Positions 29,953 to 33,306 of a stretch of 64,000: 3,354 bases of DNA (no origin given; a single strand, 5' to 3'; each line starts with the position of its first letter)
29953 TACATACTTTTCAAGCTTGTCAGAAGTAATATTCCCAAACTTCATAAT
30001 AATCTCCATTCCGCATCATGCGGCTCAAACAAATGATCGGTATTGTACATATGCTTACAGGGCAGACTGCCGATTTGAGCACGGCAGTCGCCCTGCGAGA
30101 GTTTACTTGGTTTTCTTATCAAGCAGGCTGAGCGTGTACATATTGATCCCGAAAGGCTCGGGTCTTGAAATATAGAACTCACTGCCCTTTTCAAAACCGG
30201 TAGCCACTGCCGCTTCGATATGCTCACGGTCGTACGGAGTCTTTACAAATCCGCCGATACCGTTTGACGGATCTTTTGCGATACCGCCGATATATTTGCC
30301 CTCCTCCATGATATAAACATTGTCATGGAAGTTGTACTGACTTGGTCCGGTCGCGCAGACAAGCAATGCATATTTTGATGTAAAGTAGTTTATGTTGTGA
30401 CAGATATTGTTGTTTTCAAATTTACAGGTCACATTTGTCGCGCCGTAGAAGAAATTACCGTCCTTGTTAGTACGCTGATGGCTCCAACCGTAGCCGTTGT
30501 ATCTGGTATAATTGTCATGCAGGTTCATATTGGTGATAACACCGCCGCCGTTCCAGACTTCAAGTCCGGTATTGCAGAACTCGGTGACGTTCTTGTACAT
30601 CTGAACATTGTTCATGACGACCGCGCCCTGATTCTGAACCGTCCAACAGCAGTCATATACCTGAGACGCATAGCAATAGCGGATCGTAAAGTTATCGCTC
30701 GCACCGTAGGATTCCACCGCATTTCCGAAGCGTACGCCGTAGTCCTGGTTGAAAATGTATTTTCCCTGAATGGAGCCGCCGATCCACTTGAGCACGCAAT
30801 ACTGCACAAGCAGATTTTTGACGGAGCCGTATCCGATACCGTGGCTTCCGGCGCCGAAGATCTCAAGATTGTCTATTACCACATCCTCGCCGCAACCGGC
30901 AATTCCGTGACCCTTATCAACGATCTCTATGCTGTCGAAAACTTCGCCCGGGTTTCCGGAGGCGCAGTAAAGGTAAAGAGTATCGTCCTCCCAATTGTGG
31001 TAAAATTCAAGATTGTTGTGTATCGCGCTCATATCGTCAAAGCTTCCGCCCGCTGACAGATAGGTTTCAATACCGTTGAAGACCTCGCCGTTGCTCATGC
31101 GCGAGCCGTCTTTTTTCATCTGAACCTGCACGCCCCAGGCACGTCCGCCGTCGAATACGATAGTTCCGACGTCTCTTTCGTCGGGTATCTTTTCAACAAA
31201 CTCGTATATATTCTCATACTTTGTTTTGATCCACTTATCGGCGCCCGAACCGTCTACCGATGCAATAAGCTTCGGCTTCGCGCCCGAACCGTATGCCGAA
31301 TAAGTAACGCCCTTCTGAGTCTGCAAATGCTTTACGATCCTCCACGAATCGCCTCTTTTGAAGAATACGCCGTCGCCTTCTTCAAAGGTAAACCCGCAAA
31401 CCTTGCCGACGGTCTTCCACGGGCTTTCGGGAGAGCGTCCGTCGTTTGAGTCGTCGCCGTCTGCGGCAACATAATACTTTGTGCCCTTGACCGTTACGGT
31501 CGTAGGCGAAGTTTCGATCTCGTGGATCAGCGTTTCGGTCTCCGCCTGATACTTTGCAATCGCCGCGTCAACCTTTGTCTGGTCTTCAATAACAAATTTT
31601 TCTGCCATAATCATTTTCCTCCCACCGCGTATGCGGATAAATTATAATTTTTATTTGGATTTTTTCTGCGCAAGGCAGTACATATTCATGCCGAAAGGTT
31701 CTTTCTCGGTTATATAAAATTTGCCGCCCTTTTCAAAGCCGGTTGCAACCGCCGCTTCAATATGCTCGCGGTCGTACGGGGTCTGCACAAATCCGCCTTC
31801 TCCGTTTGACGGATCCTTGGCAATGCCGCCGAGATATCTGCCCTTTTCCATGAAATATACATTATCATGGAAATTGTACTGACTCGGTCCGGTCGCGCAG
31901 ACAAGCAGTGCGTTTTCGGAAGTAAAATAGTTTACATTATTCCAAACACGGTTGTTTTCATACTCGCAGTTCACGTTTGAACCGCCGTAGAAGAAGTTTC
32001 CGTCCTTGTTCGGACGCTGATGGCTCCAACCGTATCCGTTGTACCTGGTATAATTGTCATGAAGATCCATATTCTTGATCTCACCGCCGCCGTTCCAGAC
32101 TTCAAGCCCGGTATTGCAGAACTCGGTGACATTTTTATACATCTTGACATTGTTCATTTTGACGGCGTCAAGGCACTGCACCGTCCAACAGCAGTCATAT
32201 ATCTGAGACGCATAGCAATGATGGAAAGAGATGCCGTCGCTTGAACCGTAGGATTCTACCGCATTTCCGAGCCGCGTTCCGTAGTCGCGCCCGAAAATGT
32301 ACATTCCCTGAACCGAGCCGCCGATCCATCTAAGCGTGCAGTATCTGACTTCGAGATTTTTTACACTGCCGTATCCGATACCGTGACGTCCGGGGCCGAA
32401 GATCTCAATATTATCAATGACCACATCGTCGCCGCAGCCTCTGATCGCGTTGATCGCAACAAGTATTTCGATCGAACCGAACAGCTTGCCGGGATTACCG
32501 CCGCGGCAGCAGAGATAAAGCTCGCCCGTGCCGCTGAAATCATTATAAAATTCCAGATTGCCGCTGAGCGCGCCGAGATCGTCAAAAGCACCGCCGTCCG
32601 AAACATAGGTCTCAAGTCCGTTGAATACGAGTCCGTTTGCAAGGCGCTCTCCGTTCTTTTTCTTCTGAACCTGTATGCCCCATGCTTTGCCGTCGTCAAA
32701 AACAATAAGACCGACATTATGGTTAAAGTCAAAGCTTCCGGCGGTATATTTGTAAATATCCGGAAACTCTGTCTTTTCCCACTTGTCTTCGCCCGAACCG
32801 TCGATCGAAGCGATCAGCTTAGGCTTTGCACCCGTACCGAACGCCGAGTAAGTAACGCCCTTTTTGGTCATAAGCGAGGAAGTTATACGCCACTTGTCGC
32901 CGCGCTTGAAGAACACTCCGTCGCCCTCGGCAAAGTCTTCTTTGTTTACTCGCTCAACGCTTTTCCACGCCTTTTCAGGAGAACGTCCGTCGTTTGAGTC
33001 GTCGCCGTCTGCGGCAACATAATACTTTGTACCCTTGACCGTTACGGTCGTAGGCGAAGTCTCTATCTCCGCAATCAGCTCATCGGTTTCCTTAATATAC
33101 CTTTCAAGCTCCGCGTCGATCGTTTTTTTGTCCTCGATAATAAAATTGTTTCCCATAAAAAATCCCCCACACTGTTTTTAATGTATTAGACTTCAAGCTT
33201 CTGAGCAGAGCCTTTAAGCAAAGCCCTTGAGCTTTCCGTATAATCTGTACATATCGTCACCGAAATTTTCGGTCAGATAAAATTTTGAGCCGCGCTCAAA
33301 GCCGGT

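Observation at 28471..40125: Six-copy array of an uncharacterised ~500-aa beta-helix module: five leaderless tandem genes next to one S-layer-anchored, secreted copy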

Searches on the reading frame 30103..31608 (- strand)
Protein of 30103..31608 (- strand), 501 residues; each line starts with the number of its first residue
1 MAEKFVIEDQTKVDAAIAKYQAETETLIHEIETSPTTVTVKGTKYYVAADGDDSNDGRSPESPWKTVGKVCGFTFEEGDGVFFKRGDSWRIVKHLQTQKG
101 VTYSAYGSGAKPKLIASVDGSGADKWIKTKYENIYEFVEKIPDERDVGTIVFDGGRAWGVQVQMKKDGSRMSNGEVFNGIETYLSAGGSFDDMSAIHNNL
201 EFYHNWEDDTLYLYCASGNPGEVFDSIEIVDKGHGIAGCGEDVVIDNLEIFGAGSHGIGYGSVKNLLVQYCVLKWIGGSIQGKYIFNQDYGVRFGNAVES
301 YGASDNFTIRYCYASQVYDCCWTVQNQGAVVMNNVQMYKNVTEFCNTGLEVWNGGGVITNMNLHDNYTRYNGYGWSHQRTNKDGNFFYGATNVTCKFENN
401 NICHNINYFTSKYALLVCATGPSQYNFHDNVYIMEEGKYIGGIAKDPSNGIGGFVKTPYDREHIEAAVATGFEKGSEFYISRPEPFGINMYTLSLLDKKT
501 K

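Call 3: search_protein_families(library=pfam, proteins=[window:30103-31608:-], max_evalue=0.1)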
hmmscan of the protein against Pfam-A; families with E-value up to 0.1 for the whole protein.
window:30103-31608:- (501 aa): 0 families

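Call 4: search_protein_families(library=ncbifam, proteins=[window:30103-31608:-], max_evalue=0.1)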
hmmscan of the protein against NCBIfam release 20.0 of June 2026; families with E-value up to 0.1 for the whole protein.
window:30103-31608:- (501 aa): 1 family
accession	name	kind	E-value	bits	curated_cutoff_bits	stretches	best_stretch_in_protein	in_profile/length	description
NF047897.1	LctobiosidLnbX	equivalog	7.4e-09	34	2500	1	29-130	30-140/1498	lacto-N-biosidase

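Call 52: search_solved_structures(query=A2, max_evalue=1, show_alignments=5)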
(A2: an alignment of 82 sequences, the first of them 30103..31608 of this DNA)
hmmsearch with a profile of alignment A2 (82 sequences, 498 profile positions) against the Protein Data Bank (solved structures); distinct sequences matched with E-value up to 1: 6.
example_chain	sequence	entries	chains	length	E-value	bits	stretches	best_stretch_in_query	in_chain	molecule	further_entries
7v6m_A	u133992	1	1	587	3.4e-18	68.8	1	35-110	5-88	Fibronectin type III domain-containing protein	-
6kqs_A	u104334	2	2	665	8.7e-17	64.2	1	16-109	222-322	lacto-N-biosidase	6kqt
5gqc_A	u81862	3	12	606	1.9e-14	56.5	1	33-134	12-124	Lacto-N-biosidase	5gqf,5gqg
7v6i_A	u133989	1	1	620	4.3e-14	55.3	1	30-128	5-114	Lacto-N-biosidase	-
24mr_A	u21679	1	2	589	3.3e-13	52.4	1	38-134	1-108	Lacto-N-biosidase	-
5olq_A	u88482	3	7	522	0.27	13.1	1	38-82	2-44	Rhamnogalacturonan lyase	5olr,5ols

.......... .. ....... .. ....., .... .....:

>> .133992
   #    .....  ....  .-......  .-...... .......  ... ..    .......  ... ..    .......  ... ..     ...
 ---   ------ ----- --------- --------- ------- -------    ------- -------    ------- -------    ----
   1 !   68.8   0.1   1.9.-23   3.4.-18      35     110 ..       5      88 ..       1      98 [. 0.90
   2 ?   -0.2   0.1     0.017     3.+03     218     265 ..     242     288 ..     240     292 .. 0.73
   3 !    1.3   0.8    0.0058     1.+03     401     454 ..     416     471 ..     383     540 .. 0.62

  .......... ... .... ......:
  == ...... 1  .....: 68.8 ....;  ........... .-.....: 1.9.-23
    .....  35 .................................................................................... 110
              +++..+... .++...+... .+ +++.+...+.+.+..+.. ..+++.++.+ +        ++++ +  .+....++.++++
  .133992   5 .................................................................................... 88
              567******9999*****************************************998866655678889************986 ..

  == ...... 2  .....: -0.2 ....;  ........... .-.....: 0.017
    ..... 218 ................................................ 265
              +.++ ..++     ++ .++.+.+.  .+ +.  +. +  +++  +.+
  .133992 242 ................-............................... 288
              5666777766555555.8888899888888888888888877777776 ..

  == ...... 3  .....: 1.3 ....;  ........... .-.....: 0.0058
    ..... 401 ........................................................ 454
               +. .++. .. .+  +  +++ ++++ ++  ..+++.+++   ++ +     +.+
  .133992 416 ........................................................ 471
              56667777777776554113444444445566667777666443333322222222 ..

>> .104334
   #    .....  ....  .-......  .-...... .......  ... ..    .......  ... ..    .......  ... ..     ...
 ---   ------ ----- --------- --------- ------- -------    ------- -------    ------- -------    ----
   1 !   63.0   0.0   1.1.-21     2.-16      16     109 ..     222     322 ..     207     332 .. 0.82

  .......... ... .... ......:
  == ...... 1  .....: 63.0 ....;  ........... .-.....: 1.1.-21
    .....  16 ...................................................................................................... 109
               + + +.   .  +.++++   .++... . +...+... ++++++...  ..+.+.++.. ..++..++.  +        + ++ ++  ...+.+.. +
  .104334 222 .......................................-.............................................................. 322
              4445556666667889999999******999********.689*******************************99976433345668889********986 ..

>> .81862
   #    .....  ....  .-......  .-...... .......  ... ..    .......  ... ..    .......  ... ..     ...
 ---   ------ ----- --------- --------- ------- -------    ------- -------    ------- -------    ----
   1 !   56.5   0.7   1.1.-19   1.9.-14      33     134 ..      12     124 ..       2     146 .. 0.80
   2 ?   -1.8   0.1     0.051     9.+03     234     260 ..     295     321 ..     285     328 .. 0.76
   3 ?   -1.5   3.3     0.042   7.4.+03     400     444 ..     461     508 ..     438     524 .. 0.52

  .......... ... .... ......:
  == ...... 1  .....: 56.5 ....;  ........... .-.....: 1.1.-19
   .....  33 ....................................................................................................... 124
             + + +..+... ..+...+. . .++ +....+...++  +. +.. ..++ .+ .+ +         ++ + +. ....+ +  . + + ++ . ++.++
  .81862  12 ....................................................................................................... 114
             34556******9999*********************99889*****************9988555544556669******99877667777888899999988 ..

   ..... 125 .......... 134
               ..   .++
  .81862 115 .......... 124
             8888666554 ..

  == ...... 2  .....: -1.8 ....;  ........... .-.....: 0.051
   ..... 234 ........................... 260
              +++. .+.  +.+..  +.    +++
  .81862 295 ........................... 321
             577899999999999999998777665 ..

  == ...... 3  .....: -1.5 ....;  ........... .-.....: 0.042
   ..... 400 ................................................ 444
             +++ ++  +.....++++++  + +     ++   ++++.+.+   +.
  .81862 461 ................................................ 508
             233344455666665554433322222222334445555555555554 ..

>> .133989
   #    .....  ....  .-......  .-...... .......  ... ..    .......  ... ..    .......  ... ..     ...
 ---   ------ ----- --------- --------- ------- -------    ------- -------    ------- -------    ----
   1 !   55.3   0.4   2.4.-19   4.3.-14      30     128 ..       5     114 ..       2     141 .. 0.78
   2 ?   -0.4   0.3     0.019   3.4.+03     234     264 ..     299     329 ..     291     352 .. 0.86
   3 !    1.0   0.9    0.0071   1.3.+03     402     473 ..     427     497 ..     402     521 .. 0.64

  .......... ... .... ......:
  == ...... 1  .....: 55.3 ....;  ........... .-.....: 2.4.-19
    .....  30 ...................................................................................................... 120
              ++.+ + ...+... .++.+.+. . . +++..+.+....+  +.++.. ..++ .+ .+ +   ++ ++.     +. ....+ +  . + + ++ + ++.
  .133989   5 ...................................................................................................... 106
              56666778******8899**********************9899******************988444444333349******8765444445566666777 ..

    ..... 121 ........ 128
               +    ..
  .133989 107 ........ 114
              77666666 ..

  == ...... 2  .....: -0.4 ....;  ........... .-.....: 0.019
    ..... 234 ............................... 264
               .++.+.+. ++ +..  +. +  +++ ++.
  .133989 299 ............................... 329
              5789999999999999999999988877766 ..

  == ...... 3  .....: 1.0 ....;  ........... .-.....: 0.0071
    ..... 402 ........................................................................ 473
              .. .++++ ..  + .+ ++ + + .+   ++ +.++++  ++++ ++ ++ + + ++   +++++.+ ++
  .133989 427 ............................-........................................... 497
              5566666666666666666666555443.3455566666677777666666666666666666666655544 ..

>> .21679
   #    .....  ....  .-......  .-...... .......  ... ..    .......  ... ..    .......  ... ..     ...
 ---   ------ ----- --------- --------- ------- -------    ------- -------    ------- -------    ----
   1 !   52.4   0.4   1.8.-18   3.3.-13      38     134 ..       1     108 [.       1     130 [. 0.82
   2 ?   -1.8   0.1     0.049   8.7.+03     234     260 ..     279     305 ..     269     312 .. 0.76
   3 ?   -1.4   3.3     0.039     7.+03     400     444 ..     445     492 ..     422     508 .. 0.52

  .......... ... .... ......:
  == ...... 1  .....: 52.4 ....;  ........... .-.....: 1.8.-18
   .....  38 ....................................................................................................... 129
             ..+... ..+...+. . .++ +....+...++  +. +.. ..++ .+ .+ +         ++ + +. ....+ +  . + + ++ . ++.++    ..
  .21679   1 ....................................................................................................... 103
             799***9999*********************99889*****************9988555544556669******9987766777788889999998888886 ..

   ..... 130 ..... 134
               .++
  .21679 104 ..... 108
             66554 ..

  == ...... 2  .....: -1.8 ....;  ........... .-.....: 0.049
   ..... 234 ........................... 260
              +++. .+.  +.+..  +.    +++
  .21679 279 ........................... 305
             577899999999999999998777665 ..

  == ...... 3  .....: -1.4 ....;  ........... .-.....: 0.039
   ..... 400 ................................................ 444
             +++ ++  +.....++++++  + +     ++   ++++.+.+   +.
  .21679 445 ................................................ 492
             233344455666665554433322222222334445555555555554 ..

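Call 62: predict_structure(alignment_id=A2)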
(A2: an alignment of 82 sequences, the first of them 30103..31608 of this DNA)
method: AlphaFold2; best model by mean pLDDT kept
length: 501 residues; sequences in the alignment: 82
mean_pLDDT: 95.6   pTM: 0.94
mean pLDDT of the five models: 95.6, 95.5, 95.4, 95.3, 93.9
residues with pLDDT >= 90: 470; 70-90: 22; 50-70: 3; < 50: 6
segments of 3 or more residues with pLDDT < 50: 498-501
pLDDT, mean of each block of 10 residues (from residue 1): 80 98 98 97 98 98 98 98 99 97 98 98 98 98 97 97 97 94 95 97 98 98 98 97 99 98 99 98 94 97 98 98 97 99 97 96 98 89 91 92 98 95 95 97 92 94 95 96 92 68 34
secondary structure, 60 per line:
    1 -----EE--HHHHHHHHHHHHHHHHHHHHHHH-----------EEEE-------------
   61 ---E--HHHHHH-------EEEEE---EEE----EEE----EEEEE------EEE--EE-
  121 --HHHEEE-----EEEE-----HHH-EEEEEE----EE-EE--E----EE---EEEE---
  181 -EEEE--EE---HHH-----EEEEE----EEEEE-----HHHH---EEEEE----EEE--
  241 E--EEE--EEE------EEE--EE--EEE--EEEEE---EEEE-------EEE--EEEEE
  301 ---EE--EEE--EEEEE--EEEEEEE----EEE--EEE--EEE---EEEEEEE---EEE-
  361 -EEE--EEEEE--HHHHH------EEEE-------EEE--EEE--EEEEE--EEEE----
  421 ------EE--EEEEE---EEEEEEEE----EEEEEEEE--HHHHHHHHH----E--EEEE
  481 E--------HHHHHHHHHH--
elements in order: H10-32 E44-47 H67-72 E80-84 E88-90 E95-97 E102-106 E113-115 E126-128 E134-137 E147-152 E174-177 E182-185 E201-205 E210-214 H220-223 E227-231 E236-238 E244-246 E249-251 E258-260 E267-269 E272-276 E280-283 E291-293 E296-300 E308-310 E313-317 E320-326 E331-333 E336-338 E341-343 E347-353 E357-359 E362-364 E367-371 H374-378 E385-388 E396-398 E401-403 E406-410 E413-416 E431-435 E439-446 E451-458 H461-469 E477-481 H490-499

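Call 67: search_protein_representatives(alignment_id=A2)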
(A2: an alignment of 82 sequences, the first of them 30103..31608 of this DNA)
Query: 82 sequences, 498 profile positions. Proteins with E-value up to 0.001 (for the whole library): 22818; up to 1e-10: 10341; up to 1e-30: 2161. The best 150 are listed.
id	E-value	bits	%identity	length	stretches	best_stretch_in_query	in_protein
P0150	4.7e-214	728.2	-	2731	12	188-447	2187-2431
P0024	2.4e-194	663.2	-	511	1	4-493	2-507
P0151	2.9e-189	646.4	-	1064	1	5-497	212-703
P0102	3.6e-187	639.5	-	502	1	8-488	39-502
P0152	1.5e-185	634.2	-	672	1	5-497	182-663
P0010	1.2e-184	631.2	-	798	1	4-497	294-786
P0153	5.0e-176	602.7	-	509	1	4-497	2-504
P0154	4.0e-175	599.8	-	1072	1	3-497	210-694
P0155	1.3e-173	594.7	-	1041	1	6-489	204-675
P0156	1.7e-173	594.4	-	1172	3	8-488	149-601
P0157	7.2e-172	589.0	-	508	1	7-492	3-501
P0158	8.7e-172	588.7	-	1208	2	7-492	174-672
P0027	2.8e-169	580.4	-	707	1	3-497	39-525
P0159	3.9e-169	580.0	-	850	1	4-497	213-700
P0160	7.0e-169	579.1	-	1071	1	5-490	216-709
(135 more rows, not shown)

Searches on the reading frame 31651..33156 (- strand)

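Call 3: search_protein_families(library=pfam, proteins=[window:31651-33156:-], max_evalue=0.1)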
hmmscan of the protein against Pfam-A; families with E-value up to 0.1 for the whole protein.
window:31651-33156:- (501 aa): 0 families

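Call 4: search_protein_families(library=ncbifam, proteins=[window:31651-33156:-], max_evalue=0.1)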
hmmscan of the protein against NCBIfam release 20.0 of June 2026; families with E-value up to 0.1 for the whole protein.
window:31651-33156:- (501 aa): 1 family
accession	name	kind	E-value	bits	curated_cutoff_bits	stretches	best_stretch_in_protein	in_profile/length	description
NF047897.1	LctobiosidLnbX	equivalog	2.1e-07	29.2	2500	1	29-127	30-137/1498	lacto-N-biosidase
